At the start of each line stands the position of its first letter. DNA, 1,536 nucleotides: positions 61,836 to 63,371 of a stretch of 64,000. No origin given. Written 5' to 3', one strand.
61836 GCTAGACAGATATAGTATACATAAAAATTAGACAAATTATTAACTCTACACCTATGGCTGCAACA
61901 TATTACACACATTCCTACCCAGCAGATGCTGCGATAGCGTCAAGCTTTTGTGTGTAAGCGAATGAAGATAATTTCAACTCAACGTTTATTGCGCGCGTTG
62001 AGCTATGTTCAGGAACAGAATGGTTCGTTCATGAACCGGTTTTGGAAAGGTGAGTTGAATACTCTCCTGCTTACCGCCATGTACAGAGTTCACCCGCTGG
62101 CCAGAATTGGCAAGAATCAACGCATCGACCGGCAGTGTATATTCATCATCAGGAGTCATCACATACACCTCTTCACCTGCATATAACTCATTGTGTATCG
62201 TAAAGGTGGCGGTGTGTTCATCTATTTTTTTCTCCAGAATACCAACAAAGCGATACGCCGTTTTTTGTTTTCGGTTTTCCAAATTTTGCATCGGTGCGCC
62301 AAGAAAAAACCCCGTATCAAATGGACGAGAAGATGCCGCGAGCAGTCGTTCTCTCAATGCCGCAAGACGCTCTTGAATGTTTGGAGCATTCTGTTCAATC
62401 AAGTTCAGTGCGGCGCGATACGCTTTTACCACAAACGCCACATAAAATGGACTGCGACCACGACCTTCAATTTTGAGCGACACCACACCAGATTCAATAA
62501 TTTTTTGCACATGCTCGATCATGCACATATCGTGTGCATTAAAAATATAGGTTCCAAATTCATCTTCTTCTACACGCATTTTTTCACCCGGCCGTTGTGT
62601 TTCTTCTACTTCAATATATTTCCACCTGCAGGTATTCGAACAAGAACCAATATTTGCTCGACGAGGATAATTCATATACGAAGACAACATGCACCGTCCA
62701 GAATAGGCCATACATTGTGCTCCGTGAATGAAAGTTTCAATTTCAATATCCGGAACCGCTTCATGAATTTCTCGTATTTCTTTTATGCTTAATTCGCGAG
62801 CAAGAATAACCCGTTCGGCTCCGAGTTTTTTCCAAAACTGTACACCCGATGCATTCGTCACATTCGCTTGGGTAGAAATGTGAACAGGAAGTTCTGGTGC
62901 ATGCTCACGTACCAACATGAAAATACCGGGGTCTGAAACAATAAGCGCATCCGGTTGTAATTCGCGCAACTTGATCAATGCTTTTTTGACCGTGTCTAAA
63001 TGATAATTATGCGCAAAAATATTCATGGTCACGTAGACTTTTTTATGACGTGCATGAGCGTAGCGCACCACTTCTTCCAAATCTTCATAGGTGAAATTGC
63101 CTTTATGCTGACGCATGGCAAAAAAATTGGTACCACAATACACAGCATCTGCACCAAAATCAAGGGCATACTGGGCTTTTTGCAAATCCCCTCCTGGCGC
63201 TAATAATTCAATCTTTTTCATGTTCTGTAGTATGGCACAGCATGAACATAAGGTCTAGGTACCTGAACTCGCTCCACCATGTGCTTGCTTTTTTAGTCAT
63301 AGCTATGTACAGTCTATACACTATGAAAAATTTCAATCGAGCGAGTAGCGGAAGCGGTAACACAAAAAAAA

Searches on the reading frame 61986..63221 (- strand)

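Call 68: search_protein_families(library=pfam, proteins=[window:61986-63221:-], max_evalue=0.00001)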
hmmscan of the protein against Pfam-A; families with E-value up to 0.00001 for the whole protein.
window:61986-63221:- (411 aa): 2 families
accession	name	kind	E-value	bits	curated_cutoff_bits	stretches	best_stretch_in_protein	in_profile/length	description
PF01136.24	Peptidase_U32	-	2.1e-88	296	22.4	1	75-310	1-231/233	Peptidase family U32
PF16325.11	Peptidase_U32_C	-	1.2e-07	32.3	28.2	1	323-402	3-82/83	Peptidase family U32 C-terminal domain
